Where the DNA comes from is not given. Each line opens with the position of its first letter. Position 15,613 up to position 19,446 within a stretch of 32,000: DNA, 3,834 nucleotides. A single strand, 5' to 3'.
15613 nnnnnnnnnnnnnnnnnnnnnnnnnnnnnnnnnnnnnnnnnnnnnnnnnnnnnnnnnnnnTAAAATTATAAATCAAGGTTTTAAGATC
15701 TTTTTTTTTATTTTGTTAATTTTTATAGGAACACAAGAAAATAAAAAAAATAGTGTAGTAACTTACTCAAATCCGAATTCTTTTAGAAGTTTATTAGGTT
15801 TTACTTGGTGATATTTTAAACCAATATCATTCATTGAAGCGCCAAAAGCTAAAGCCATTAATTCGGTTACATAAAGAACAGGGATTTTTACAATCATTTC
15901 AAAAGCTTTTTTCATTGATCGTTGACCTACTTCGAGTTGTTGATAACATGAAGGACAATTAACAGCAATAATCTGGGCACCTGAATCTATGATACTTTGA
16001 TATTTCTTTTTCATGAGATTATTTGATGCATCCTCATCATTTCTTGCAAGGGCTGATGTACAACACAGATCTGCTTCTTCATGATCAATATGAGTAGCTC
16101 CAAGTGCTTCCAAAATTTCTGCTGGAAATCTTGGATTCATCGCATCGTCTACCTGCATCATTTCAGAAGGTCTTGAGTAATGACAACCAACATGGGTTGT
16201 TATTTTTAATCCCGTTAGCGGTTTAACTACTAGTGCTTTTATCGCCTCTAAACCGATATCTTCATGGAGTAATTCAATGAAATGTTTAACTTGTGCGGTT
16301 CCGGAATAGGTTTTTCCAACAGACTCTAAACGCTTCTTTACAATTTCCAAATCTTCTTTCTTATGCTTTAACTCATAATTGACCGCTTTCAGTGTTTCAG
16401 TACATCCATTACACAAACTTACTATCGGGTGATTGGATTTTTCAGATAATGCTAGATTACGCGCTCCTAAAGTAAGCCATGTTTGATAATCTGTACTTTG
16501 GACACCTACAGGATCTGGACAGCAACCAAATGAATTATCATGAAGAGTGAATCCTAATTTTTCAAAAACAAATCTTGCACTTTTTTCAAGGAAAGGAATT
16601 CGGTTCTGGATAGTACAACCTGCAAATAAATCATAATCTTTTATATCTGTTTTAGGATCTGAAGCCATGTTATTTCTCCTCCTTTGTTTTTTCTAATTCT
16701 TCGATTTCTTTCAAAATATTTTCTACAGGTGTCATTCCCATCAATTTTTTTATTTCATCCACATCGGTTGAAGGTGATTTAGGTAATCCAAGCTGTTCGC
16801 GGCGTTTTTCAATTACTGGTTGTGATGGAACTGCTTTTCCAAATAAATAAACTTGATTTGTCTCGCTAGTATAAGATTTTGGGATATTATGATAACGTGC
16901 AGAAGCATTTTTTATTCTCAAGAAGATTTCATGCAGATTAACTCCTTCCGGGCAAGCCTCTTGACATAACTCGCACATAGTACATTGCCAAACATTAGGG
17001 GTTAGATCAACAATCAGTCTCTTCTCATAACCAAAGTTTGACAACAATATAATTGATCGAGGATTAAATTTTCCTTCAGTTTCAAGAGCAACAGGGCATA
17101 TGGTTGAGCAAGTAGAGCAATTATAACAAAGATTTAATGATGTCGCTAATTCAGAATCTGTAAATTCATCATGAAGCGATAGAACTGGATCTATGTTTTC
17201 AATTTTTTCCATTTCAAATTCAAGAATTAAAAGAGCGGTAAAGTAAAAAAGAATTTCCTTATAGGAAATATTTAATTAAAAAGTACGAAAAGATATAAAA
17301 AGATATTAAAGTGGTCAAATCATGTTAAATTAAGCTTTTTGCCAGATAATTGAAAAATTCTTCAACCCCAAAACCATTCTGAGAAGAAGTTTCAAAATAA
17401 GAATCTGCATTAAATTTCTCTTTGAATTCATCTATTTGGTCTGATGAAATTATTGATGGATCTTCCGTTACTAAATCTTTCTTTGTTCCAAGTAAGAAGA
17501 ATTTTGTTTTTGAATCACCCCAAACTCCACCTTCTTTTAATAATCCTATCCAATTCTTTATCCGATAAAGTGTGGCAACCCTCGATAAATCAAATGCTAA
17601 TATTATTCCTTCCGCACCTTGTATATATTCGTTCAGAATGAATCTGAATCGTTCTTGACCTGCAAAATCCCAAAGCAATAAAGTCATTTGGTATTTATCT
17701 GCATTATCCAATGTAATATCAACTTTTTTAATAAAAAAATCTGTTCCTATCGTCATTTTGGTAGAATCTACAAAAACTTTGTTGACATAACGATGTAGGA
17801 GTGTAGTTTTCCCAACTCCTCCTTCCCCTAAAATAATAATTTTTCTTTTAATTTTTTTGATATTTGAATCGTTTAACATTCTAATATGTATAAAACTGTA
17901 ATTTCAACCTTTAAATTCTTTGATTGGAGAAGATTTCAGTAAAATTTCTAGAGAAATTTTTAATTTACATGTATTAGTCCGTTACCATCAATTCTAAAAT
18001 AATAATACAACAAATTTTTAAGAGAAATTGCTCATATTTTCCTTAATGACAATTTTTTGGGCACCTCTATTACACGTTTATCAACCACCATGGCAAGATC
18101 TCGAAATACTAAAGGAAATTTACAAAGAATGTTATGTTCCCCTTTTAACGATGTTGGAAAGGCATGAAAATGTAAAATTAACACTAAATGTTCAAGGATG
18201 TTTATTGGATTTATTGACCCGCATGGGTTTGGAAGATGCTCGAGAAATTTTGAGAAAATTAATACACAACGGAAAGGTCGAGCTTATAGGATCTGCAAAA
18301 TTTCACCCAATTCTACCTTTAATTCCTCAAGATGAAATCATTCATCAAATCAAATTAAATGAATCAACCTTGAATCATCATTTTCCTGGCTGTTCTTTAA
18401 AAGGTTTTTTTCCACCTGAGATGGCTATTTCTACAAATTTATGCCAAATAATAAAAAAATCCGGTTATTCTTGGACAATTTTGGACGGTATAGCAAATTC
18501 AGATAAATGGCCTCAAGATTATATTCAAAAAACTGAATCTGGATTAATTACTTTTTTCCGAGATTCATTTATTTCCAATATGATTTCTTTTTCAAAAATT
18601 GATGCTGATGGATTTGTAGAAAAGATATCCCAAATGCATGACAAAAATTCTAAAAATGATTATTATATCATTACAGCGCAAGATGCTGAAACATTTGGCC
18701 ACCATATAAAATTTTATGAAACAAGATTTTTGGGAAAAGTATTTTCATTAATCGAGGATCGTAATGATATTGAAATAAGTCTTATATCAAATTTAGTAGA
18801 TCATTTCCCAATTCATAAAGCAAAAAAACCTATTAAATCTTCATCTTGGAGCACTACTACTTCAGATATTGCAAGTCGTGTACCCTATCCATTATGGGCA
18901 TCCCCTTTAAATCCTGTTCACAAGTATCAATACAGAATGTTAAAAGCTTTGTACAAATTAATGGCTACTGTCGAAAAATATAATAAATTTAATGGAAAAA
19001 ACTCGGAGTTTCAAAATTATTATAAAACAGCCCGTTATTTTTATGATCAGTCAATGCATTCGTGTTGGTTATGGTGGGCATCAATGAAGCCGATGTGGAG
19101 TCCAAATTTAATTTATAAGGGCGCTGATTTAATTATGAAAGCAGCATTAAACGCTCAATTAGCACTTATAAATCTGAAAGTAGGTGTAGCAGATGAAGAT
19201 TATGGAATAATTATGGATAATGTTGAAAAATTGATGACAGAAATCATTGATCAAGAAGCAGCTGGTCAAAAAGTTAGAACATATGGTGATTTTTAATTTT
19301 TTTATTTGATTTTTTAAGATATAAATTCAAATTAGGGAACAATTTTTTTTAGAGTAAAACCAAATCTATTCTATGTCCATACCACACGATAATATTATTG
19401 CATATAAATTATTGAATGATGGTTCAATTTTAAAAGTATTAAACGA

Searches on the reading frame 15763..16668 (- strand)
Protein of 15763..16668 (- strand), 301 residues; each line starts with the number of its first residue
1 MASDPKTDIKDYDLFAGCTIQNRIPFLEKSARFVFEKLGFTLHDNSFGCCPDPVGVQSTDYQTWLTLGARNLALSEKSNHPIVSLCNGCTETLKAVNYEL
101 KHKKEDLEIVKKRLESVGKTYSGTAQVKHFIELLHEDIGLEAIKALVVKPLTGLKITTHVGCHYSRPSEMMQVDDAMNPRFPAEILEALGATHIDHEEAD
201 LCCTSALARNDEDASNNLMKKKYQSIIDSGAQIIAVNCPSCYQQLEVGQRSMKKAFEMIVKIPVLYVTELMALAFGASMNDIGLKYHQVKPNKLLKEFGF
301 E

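Call 10: search_protein_families(library=pfam, proteins=[window:15763-16668:-], max_evalue=0.001)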
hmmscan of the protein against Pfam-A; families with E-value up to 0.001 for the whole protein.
window:15763-16668:- (301 aa): 2 families
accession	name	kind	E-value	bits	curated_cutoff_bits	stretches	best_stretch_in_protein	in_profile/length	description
PF02754.22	CCG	-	4.1e-25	88.1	20.6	2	156-245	1-84/85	Cysteine-rich domain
PF22196.1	HdrB-like_C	-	0.00079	19.8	33.4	0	207-288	5-87/87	HdrB-like C-terminal domain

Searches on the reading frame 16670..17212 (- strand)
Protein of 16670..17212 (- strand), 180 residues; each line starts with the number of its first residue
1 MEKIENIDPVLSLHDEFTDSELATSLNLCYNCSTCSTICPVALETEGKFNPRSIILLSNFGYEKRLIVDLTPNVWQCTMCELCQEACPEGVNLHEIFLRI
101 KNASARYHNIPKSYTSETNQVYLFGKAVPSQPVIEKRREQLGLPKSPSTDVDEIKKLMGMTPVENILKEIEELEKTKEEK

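Call 10: search_protein_families(library=pfam, proteins=[window:16670-17212:-], max_evalue=0.001)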
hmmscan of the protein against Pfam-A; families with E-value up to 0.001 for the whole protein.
window:16670-17212:- (180 aa): 11 families
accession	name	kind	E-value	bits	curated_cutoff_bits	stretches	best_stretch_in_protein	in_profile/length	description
PF13183.11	Fer4_8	-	1.1e-10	42.3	27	1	26-91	2-68/68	4Fe-4S dicluster domain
PF13187.11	Fer4_9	-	1.9e-07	31.5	27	1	29-90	2-50/52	4Fe-4S dicluster domain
PF12838.12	Fer4_7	-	1.6e-06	28.9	27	1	29-91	2-52/52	4Fe-4S dicluster domain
PF13237.11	Fer4_10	-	2.6e-06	27.7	25.5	1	26-88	6-53/53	4Fe-4S dicluster domain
PF13484.11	Fer4_16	-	2.2e-05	25.6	30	1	29-89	2-65/66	4Fe-4S double cluster binding domain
PF13534.11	Fer4_17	-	3.5e-05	24.7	22.2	1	29-92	2-61/61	4Fe-4S dicluster domain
PF14697.11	Fer4_21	-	0.00016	22.2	35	0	24-41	36-53/59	4Fe-4S dicluster domain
PF00037.32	Fer4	-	0.00025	21.1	21.1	0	77-90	8-21/24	4Fe-4S binding domain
PF13746.11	Fer4_18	-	0.00049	20.7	27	0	75-95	59-79/114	4Fe-4S dicluster domain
PF12797.12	Fer4_2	-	0.00057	20.1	24.5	0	75-89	8-22/22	4Fe-4S binding domain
PF25160.1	LdpA_Fe-S-bd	-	0.00096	19.3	27.6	0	25-43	24-42/49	LdpA Fe-S cluster-binding domain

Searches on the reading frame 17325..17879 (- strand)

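Call 10: search_protein_families(library=pfam, proteins=[window:17325-17879:-], max_evalue=0.001)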
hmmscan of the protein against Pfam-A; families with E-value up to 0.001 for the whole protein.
window:17325-17879:- (184 aa): 5 families
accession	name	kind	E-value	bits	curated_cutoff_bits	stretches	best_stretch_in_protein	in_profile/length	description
PF00071.28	Ras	-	4e-35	121.2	21.6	1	13-183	1-160/162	Ras family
PF08477.19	Roc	-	1.3e-25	90.4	27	1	13-135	1-119/119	Ras of Complex, Roc, domain of DAPkinase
PF00025.27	Arf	-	2.4e-10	40.6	22.3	1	8-139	11-130/174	ADP-ribosylation factor family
PF09439.16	SRPRB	-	0.00013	21.8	25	1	11-88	3-69/178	Signal recognition particle receptor beta subunit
PF13479.12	AAA_24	-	0.00084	19.7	27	0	11-39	2-30/195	AAA domain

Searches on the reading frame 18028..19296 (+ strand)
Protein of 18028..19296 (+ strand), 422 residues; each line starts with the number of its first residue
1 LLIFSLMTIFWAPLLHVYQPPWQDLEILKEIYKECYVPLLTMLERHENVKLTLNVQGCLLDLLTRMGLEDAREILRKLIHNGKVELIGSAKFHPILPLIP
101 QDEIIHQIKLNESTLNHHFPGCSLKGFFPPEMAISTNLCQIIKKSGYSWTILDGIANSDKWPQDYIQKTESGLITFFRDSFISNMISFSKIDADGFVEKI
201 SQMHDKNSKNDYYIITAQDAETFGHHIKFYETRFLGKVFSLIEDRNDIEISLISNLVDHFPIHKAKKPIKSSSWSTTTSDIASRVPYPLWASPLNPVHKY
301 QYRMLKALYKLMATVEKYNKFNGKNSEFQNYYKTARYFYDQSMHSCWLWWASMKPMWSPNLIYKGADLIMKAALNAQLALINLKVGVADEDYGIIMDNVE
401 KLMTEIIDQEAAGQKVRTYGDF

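Call 11: search_protein_families(library=pfam, proteins=[window:18028-19296:+], max_evalue=0.001)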
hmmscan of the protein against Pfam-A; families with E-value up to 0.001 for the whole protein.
window:18028-19296:+ (422 aa): 1 family
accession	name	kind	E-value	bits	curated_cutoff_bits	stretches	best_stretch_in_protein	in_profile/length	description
PF03065.20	Glyco_hydro_57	-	2.4e-31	109.6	21.2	1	24-260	36-282/291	Glycosyl hydrolase family 57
